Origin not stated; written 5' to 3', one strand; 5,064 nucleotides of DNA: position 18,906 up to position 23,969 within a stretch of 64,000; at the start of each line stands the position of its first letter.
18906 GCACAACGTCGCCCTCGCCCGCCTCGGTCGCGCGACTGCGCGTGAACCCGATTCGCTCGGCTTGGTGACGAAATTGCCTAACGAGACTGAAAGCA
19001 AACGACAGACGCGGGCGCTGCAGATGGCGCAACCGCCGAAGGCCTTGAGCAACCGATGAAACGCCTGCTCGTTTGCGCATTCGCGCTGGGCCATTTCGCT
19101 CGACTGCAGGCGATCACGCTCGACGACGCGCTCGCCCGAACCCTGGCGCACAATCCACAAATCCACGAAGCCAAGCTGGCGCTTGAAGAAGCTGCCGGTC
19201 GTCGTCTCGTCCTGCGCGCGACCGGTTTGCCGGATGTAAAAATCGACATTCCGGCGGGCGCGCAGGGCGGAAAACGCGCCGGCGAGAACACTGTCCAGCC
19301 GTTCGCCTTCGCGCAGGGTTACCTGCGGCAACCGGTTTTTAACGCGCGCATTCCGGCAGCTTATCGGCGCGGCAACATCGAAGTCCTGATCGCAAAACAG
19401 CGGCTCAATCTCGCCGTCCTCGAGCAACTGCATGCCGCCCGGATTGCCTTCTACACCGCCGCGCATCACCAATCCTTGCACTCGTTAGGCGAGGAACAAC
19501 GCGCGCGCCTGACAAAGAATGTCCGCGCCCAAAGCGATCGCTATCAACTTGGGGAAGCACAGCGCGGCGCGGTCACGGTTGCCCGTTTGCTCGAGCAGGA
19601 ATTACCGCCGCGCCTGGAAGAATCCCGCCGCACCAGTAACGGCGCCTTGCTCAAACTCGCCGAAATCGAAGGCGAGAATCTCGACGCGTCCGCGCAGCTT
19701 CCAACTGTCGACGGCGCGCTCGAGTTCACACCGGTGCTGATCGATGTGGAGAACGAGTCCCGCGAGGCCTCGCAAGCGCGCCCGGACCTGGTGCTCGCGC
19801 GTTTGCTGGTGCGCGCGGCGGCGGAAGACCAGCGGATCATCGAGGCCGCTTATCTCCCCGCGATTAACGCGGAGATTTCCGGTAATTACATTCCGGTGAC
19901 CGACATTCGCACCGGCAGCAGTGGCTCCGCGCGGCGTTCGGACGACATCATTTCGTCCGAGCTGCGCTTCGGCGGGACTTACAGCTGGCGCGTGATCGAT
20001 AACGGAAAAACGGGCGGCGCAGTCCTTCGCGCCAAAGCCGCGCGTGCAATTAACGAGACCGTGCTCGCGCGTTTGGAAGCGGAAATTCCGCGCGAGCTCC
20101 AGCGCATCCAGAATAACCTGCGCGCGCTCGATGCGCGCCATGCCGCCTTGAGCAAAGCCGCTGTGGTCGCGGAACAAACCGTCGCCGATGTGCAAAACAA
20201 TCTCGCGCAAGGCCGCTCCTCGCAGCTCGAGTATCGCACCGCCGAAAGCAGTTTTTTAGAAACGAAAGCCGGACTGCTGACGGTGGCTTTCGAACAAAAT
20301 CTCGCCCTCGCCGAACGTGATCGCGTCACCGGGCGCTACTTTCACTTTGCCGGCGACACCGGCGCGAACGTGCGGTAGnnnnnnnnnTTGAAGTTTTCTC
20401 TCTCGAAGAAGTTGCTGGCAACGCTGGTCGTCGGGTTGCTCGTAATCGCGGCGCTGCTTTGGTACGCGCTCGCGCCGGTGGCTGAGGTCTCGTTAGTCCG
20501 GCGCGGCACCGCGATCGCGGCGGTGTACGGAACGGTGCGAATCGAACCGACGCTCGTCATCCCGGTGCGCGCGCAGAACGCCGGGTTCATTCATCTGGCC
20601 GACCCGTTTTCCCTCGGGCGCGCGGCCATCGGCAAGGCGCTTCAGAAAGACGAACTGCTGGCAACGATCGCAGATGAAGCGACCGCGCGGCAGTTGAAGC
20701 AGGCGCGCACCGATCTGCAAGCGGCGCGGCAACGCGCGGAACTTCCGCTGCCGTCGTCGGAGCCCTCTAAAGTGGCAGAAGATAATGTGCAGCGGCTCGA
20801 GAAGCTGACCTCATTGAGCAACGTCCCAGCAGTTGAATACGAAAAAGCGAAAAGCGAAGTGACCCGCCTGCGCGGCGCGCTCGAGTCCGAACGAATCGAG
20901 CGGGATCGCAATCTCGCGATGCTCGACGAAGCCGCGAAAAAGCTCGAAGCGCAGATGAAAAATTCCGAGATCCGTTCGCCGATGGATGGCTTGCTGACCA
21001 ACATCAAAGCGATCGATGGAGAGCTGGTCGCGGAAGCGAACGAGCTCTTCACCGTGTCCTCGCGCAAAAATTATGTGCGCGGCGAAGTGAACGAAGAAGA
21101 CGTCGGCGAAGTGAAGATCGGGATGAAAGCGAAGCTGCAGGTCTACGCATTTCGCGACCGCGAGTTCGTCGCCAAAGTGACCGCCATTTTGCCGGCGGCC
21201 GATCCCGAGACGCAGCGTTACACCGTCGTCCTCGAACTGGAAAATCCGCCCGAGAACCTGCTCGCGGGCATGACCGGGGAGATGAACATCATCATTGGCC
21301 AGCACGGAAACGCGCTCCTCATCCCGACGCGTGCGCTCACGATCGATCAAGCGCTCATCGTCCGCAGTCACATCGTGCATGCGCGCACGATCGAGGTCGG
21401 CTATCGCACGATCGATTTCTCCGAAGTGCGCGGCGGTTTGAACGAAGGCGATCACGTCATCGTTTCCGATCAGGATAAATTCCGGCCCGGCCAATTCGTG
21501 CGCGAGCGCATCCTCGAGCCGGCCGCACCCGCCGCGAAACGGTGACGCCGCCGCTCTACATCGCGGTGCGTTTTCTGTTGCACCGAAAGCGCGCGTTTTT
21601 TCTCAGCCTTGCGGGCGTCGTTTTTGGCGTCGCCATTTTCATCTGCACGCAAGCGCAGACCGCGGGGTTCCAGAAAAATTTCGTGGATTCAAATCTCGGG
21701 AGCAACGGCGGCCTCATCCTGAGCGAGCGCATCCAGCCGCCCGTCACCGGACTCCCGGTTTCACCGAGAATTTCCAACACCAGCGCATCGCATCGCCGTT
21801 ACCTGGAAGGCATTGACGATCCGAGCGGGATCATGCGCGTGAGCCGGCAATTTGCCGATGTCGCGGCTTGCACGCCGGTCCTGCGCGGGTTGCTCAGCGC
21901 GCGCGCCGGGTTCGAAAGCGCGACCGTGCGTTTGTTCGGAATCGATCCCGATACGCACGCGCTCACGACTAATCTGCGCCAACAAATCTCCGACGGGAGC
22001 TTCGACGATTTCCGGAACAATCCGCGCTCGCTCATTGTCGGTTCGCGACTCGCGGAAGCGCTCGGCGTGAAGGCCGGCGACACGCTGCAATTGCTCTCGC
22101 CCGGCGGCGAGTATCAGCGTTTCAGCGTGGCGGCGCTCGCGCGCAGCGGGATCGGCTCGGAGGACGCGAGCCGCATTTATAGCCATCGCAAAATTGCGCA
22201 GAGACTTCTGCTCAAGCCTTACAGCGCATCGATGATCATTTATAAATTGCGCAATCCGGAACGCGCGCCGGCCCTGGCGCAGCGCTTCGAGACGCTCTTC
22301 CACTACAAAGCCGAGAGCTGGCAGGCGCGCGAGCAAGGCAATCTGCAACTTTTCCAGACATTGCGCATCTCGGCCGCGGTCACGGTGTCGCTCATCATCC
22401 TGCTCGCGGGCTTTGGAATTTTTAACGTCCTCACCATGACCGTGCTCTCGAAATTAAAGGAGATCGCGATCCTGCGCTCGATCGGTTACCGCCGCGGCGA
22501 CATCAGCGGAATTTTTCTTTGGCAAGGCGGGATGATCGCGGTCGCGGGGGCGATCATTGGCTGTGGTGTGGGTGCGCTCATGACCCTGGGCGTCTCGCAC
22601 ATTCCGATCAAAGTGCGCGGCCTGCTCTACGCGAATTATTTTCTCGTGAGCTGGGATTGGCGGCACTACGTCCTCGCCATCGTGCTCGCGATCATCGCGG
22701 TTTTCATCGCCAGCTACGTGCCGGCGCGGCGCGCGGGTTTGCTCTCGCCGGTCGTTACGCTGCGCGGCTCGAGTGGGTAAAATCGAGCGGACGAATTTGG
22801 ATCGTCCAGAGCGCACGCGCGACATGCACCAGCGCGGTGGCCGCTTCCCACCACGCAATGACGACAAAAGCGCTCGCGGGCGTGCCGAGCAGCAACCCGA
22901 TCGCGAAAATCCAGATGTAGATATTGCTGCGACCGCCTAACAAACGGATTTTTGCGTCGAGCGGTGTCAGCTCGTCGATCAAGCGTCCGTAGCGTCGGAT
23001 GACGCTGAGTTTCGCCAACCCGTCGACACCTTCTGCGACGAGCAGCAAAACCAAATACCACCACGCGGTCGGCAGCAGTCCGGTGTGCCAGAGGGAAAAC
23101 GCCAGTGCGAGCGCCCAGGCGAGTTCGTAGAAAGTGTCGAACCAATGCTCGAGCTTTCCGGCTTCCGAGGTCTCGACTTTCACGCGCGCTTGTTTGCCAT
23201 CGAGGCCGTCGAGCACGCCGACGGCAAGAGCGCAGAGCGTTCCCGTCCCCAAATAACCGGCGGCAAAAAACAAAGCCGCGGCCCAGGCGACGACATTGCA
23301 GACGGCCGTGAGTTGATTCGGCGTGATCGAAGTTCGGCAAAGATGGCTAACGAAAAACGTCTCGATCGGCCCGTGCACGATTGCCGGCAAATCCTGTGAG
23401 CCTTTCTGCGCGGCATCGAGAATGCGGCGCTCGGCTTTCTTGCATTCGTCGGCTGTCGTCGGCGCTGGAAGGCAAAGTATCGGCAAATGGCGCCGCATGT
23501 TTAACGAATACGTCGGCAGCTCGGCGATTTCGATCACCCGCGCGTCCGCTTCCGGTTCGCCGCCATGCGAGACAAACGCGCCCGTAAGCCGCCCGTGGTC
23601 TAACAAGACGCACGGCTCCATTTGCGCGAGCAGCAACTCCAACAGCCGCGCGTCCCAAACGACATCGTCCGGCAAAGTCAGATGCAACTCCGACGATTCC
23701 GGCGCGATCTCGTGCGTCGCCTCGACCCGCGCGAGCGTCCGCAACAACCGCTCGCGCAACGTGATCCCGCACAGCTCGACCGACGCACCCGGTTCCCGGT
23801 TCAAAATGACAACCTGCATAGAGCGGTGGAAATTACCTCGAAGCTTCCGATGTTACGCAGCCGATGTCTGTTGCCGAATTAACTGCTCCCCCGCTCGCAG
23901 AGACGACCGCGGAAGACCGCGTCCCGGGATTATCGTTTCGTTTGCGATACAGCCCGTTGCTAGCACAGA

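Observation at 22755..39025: A ~16-kb cluster combining CDP-alcohol transferases, cytidylyltransferase-like enzymes, glycosyltransferases, a flippase and a sphingoid-base synthase-like enzyme: candidate pathway for an unusual polar (glyco)lipid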

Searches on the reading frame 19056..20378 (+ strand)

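Call 100: search_protein_families(library=ncbifam, proteins=[window:19056-20378:+], max_evalue=0.00001)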
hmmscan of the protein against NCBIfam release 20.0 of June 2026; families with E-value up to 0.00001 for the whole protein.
window:19056-20378:+ (440 aa): 1 family
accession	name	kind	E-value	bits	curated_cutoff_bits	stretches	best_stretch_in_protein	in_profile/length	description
TIGR01844.1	type_I_sec_TolC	subfamily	1.6e-10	40.5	225.15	1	18-387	1-359/414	TolC family outer membrane protein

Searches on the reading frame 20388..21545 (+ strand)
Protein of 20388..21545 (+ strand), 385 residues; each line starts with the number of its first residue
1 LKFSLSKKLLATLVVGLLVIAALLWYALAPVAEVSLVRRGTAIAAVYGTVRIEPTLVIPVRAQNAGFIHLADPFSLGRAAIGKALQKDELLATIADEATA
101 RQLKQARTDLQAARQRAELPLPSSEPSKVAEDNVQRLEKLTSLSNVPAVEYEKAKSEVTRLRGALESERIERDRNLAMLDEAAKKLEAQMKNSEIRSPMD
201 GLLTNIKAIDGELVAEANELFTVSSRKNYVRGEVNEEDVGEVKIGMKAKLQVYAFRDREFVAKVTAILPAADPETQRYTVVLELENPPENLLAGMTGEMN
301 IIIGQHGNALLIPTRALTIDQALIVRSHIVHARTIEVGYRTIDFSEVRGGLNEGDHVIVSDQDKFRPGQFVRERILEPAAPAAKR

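Call 5: search_protein_families(library=pfam, proteins=[window:20388-21545:+], max_evalue=0.01)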
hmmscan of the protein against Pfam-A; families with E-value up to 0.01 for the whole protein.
window:20388-21545:+ (385 aa): 2 families
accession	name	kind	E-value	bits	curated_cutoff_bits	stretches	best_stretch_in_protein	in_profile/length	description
PF16576.10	HlyD_D23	-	2.7e-21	76.3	30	1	46-295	8-212/214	Barrel-sandwich domain of CusB or HlyD membrane-fusion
PF13437.12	HlyD_3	-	6.8e-14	52.9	22.2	1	195-294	2-106/106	HlyD family secretion protein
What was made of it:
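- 20388..21545 (+): Periplasmic adaptor (MacA / RND_mfp type). Pfam HlyD_D23 and HlyD_3 (call 5).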

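Call 100: search_protein_families(library=ncbifam, proteins=[window:20388-21545:+], max_evalue=0.00001)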
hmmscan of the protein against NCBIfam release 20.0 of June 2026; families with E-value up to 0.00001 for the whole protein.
window:20388-21545:+ (385 aa): 11 families
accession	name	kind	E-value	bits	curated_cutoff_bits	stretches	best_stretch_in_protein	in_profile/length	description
TIGR01730.1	RND_mfp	subfamily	1.2e-39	136.2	94.9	1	81-373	44-321/322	efflux RND transporter periplasmic adaptor subunit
TIGR00999.1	8a0102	subfamily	1.1e-25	90.3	319.3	1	83-360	2-265/271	CzcB/NccB family metal efflux transporter periplasmic adaptor subunit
NF008606.0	PRK11578.1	equivalog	4.2e-22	78.8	342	1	7-362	8-365/371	macrolide transporter subunit MacA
TIGR00998.1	8a0101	subfamily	2.2e-11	43.3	390.8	1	102-270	116-284/334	EmrA/EmrK family multidrug efflux transporter periplasmic adaptor subunit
NF007785.0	PRK10476.1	equivalog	8.7e-11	41.2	376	1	99-267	119-284/347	multidrug transporter subunit MdtN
NF007303.0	PRK09783.1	subfamily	1.1e-10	40.6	390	1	169-360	188-387/414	copper/silver efflux system membrane fusion protein CusB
TIGR01843.1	type_I_hlyD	subfamily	2.8e-09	36.4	208.65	1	161-304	239-399/422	HlyD family type I secretion periplasmic adaptor subunit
NF045680.1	DiMtlExpIhpB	equivalog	4.1e-07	29.3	450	1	191-358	136-307/326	divalent metal ion exporter adaptor subunit IhpB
NF002939.0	PRK03598.1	equivalog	2.2e-06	27.1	393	1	105-272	115-285/332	secretion protein HlyD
TIGR02971.1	heterocyst_DevB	subfamily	3.3e-06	26.7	129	1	181-257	193-269/327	ABC exporter membrane fusion protein, DevB family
NF033138.2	RND-peri-MexC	equivalog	4.9e-06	25.9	625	0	270-372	262-370/375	MexC family multidrug efflux RND transporter periplasmic adaptor subunit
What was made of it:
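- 20388..21545 (+): NCBIfam TIGR01730 scores 136 bits, above its 94.9 cutoff (call 100).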

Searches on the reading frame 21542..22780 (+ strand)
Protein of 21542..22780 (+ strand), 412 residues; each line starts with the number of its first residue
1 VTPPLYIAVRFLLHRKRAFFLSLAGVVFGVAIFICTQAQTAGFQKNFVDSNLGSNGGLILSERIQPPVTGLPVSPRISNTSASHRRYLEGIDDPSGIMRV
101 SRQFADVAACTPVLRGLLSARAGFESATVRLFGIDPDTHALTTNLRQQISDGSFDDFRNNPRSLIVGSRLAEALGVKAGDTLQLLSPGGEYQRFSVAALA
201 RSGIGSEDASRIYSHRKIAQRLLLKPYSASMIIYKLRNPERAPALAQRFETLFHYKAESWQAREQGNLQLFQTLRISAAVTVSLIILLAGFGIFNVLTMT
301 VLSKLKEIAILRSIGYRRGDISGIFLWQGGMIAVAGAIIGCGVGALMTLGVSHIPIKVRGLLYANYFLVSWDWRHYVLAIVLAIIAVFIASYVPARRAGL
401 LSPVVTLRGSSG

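Call 5: search_protein_families(library=pfam, proteins=[window:21542-22780:+], max_evalue=0.01)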
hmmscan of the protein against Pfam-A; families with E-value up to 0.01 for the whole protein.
window:21542-22780:+ (412 aa): 2 families
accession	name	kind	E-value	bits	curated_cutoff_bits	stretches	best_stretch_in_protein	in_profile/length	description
PF02687.27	FtsX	-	1.1e-15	58.1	25.5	1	282-398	4-115/120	FtsX-like permease C-terminal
PF12704.14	MacB_PCD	-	4.1e-14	53.8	27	1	20-251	2-206/207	MacB-like periplasmic core domain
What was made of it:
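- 21542..22780 (+): FtsX/MacB-fold ABC permease (LolCE-like). Pfam FtsX plus MacB_PCD (call 5).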

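Call 100: search_protein_families(library=ncbifam, proteins=[window:21542-22780:+], max_evalue=0.00001)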
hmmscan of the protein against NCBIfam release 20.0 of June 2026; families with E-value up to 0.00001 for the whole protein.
window:21542-22780:+ (412 aa): 7 families
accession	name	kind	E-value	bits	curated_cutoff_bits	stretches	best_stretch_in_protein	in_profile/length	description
TIGR02212.1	lolCE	equivalog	1.5e-46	159.1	362.45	1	5-408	4-409/411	lipoprotein-releasing ABC transporter permease subunit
NF008357.0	PRK11146.1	exception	4.3e-24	85.1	439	1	98-408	82-412/414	lipoprotein-releasing ABC transporter permease subunit LolE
NF008076.0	PRK10814.1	exception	3.7e-22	78.9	473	1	98-408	81-397/399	lipoprotein-releasing ABC transporter permease subunit LolC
TIGR02213.1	lolE_release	exception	5.8e-21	74.8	540.35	1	101-407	82-408/411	lipoprotein-releasing ABC transporter permease subunit LolE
TIGR03434.1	ADOP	subfamily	1.5e-13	49.8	622.3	1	283-408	686-801/803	ADOP family duplicated permease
NF038347.1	FtsX_Gpos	exception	1.3e-08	34.6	225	1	235-389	127-282/296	permease-like cell division protein FtsX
NF007826.0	PRK10535.1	equivalog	4e-07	28.7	966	1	267-407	520-645/648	macrolide ABC transporter ATP-binding protein/permease MacB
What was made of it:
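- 21542..22780 (+): NCBIfam lolCE scores 159 bits, below its cutoff (call 100).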

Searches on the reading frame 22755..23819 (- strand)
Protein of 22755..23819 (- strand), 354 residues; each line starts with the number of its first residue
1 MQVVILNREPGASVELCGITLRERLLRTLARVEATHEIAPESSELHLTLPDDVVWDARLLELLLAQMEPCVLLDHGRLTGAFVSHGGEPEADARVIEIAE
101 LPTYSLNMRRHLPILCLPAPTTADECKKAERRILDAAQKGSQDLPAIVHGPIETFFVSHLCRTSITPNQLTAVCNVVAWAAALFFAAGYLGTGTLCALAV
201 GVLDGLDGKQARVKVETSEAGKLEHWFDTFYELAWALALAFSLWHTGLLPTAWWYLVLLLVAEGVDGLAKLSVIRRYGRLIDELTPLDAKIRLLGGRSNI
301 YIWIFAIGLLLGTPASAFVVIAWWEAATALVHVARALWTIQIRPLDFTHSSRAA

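Call 4: search_protein_families(library=pfam, proteins=[window:22755-23819:-], max_evalue=0.01)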
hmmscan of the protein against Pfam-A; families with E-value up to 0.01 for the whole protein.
window:22755-23819:- (354 aa): 1 family
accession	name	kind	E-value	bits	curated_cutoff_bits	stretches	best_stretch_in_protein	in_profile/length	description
PF01066.26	CDP-OH_P_transf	-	2.1e-08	35.2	22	1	166-329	3-150/152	CDP-alcohol phosphatidyltransferase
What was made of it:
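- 22755..23819 (-): CPT1: a CDP-alcohol phosphotransferase with a cytoplasmic N-terminal domain of about 150 aa (AF2299 / DIPPS-like architecture). Pfam PF01066 at 35.2 bits (call 4).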

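Call 6: search_protein_families(library=ncbifam, proteins=[window:22755-23819:-], max_evalue=0.001)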
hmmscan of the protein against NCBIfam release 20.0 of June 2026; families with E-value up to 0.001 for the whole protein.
window:22755-23819:- (354 aa): 3 families
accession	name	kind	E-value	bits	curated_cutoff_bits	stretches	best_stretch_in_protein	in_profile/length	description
NF040950.1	archin_ph_syn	equivalog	1.1e-11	44.9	180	1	156-261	15-118/191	archaetidylinositol phosphate synthase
NF041135.1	IPPtranDIPPsyn_Thcocales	equivalog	1.9e-09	37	580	1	122-324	206-404/419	bifunctional L-myo-inositol-1-phosphate cytidylyltransferase/CDP-L-myo-inositol myo-inositolphosphotransferase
NF045883.1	PIPSynth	equivalog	2.8e-06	27.2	170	1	158-241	16-101/197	phosphatidylinositol phosphate synthase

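Call 90: search_solved_structures(query=window:22755-23819:-, max_evalue=1, show_alignments=1)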
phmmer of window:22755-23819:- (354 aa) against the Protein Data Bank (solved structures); distinct sequences matched with E-value up to 1: 3.
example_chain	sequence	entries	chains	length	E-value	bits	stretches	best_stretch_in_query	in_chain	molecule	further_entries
4o6m_A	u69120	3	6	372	1.4e-06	30.9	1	14-246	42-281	AF2299, a CDP-alcohol phosphotransferase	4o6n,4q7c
4mnd_A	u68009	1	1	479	9.8e-05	24.8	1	121-240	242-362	CTP L-myo-inositol-1-phosphate cytidylyltransferase/CDP-L-myo-inositol myo-inositolphospho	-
9y6s_8N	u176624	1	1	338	0.44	12.8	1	90-171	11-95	Leucine-rich repeat protein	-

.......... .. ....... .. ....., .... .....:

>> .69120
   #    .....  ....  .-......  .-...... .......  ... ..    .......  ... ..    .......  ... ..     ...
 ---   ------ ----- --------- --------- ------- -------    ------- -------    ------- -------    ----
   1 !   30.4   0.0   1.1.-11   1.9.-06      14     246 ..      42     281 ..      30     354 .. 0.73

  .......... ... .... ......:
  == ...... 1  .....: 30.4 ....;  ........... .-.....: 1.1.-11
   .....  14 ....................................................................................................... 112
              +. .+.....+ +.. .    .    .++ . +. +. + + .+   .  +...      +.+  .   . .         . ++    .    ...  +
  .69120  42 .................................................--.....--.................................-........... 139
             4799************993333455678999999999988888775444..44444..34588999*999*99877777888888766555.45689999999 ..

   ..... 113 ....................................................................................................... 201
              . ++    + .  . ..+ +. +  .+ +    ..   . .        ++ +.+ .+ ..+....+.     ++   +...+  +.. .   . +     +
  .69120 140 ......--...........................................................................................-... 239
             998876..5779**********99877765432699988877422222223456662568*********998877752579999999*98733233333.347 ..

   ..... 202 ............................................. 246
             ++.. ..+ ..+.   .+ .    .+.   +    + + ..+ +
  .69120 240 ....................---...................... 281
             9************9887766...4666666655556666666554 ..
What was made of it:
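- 22755..23819 (-): The best PDB match is AF2299 (4o6m), aligned over residues 14-246 including the N-terminal domain; the next is IPCT/DIPPS 4mnd (call 90).
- Closest known: Archaeal and thermophile IPCT/DIPPS. Same: CPT1 has the AF2299/DIPPS architecture, with a cytoplasmic domain followed by the CDP-OH-PT membrane domain (call 90).
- CPT1 and CPT2 best match inositol-phosphate-using transferases (calls 6, 90).
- Tried and rejected: PDB search shows it instead aligns with the AF2299 N-terminal domain (call 90).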
